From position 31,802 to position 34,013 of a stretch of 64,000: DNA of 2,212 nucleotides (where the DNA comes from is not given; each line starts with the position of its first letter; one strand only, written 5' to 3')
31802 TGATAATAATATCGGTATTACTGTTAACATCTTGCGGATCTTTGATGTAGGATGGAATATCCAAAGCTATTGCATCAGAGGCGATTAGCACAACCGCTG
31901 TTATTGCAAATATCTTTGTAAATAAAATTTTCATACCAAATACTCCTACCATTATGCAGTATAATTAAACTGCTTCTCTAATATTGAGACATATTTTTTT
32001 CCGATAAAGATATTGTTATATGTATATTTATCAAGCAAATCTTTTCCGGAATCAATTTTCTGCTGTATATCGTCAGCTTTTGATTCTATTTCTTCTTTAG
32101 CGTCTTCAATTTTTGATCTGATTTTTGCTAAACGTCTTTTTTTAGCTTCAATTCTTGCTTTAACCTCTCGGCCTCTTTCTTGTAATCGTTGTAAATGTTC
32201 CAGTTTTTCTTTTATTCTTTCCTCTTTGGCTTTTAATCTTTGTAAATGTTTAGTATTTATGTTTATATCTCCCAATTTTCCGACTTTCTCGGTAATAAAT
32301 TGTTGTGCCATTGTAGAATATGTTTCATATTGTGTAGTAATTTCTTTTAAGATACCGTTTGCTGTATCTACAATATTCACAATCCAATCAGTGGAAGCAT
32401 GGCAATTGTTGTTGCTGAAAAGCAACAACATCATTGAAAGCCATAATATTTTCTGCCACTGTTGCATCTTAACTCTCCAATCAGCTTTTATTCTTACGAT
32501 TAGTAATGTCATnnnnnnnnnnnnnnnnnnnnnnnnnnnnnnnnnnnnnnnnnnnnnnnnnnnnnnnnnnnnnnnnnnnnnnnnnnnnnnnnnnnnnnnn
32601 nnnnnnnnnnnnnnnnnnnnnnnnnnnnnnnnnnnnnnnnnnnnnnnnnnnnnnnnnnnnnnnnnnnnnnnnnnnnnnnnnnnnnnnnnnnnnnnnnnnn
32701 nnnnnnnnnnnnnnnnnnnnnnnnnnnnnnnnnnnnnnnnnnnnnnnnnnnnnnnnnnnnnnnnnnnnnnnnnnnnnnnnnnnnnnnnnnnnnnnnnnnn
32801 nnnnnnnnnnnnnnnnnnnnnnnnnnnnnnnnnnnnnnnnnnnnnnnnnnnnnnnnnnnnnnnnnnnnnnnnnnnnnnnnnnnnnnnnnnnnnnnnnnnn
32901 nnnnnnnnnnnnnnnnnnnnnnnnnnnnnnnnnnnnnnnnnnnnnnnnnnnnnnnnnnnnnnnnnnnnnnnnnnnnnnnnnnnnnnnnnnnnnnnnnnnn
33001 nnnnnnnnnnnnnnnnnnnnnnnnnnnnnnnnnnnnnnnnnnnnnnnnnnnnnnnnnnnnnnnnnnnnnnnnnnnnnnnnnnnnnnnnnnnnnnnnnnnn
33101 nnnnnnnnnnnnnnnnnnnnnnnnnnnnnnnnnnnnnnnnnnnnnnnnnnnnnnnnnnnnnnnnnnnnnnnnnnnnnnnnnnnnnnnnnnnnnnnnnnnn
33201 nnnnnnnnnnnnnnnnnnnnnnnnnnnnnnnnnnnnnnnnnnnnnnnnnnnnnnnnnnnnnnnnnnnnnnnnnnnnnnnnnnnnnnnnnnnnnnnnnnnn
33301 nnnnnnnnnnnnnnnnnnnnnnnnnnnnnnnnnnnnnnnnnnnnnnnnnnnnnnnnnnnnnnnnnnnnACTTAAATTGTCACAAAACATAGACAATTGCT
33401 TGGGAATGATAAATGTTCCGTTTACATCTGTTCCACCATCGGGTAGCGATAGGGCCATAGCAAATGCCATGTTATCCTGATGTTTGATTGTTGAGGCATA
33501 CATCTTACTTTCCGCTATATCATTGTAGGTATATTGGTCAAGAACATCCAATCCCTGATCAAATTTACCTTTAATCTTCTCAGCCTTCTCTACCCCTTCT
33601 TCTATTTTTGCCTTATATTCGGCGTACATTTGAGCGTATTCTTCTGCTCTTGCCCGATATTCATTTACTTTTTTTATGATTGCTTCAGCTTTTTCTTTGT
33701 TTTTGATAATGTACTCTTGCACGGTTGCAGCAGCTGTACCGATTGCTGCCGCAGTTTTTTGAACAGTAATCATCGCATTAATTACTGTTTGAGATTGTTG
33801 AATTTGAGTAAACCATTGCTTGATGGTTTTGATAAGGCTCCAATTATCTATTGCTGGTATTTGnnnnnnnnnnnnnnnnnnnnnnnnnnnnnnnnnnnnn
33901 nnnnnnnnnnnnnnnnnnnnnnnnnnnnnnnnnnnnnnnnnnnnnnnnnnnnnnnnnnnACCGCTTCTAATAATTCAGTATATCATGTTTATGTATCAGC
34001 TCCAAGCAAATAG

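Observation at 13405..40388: Locus-level picture: a Cag-like expansion of an rvh-type T4SS, with VirB1, a recognisable VirB5 and VirD4 missing from the window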

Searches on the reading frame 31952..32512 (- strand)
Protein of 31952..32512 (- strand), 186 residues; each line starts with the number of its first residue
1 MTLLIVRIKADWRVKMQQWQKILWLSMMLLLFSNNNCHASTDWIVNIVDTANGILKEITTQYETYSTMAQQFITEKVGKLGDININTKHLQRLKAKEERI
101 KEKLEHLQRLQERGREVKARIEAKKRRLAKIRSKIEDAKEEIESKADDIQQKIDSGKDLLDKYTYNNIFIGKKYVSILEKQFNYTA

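Call 5: search_protein_families(library=pfam, max_evalue=0.01, proteins=[window:31952-32512:-])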
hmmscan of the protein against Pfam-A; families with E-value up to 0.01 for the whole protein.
window:31952-32512:- (186 aa): 8 families
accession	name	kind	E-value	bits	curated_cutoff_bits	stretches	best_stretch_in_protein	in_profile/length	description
PF18595.6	Nuf2_DHR10-like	-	0.00011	22.7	28.4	1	88-155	47-114/117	Nuf2, DHR10-like domain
PF10498.14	IFT57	-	0.00019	21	40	1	39-148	216-325/360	Intra-flagellar transport protein 57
PF09762.14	CCDC93_CC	-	0.00022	20.8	30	1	32-151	80-201/429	CCDC93 coiled-coil domain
PF09766.14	FmiP_Thoc5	-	0.0015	18.3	29.4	1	63-158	67-160/362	Fms-interacting protein/Thoc5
PF02601.20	Exonuc_VII_L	-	0.0016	18.5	35.9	1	54-152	145-240/315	Exonuclease VII, large subunit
PF08317.16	Spc7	-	0.0023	17.7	34.5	1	86-155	117-186/196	Spc7 kinetochore protein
PF04949.18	Transcrip_act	-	0.0026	18.1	27.5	1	83-166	21-101/154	Transcriptional activator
PF14362.11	DUF4407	-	0.0054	16.5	31.3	1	57-163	149-246/297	Domain of unknown function (DUF4407)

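Call 39: search_protein_families(library=ncbifam, max_evalue=0.1, proteins=[window:31952-32512:-])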
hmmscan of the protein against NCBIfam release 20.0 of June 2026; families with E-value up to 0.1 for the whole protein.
window:31952-32512:- (186 aa): 17 families
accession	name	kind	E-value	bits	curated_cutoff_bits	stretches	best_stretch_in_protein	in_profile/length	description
NF045487.1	ASRP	equivalog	2.8e-06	26.2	300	1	85-153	335-403/593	archaea-specific SMC-related protein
NF007600.2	PRK10246.1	equivalog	0.00038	18.6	750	1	56-152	256-351/1047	exonuclease subunit SbcC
TIGR02169.1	SMC_prok_A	equivalog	0.00051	17.8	729.4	1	87-155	392-464/1165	chromosome segregation protein SMC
NF041034.1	Rad50_Sulf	equivalog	0.00065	17.7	1000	1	46-154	167-271/872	DNA double-strand break repair ATPase Rad50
TIGR02168.1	SMC_prok_B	equivalog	0.00067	17.5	567.35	1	55-152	702-803/1181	chromosome segregation protein SMC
TIGR03265.1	PhnT2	equivalog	0.0012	18.1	457.7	1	6-130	167-284/353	putative 2-aminoethylphosphonate ABC transporter ATP-binding protein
NF041035.1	Rad50_Halo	equivalog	0.0014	17.1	1000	1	86-158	517-589/883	DNA double-strand break repair ATPase Rad50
TIGR03319.1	RNase_Y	equivalog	0.0017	16.9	454.35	1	87-155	72-140/514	ribonuclease Y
TIGR04211.1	SH3_and_anchor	equivalog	0.0028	17.3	65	1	54-152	67-165/198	TIGR04211 family SH3 domain-containing protein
NF002572.0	PRK02224.1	equivalog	0.0044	15.4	1087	1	88-152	499-563/888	DNA double-strand break repair ATPase Rad50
NF049872.2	cytotoxin_MakB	equivalog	0.0084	15.5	240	1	51-176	66-192/349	alpha-pore-forming cytotoxin subunit MakB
NF004208.0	PRK05658.1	equivalog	0.011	14.7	555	1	15-144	263-392/631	RNA polymerase sigma factor RpoD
NF045780.1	TrlF_fam_ATP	equivalog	0.017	13.8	350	1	51-164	587-714/944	TrlF family AAA-like ATPase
TIGR03752.1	conj_TIGR03752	hypoth_equivalog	0.02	14.2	241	1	84-154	69-140/471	TIGR03752 family integrating conjugative element protein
NF047368.1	collar_FlbB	equivalog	0.044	13.6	110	1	88-151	64-127/193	periplasmic-type flagellar collar protein FlbB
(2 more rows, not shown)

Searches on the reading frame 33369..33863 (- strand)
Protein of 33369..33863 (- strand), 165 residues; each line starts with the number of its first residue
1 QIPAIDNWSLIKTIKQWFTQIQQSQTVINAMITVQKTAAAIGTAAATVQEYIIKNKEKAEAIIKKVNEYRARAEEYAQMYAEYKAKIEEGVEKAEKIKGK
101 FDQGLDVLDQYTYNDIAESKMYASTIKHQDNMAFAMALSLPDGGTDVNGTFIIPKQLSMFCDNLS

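Call 57: search_solved_structures(query=A1, max_evalue=10)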
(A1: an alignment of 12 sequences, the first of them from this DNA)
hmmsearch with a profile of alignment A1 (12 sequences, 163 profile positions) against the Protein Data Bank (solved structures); distinct sequences matched with E-value up to 10: 223 (the best 60 are shown).
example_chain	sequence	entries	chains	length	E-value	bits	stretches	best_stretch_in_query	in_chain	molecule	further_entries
3hgf_A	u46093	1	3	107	0.00062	23.3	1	8-87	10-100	Rhoptry protein fragment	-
9y5f_B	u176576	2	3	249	0.0032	21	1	62-139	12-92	sc-t-SNARE-5.s.8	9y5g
9bqx_A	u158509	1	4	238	0.0036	20.8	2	33-79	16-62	Amphiphysin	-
4tql_A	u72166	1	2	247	0.0051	20.3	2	44-151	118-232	Three helix bundle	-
3s84_A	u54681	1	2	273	0.0077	19.7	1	59-140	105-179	Apolipoprotein A-IV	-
4zry_B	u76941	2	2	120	0.0078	19.7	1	56-112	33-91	Keratin, type II cytoskeletal 1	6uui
8ga6_A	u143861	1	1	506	0.012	19.1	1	45-141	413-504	THR6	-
3eyj_B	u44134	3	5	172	0.029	17.9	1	55-133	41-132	Hemagglutinin HA2 chain | Hemagglutinin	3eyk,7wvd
7rro_H1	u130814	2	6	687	0.03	17.8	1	50-126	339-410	Coiled-coil domain containing 114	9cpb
8gv6_B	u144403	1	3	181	0.033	17.7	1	55-133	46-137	Hemagglutinin H14-HA2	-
6zrk_D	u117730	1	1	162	0.035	17.6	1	49-128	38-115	Hemagglutinin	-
6v48_B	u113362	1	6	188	0.037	17.5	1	55-133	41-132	Hemagglutinin HA2 chain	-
2l9q_A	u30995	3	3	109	0.04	17.4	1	81-150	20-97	12 kDa heat shock protein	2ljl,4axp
9cpc_1H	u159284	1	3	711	0.047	17.2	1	50-105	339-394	Coiled-coil domain-containing protein 114 isoform X2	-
5xl1_C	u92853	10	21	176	0.065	16.7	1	55-133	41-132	Hemagglutinin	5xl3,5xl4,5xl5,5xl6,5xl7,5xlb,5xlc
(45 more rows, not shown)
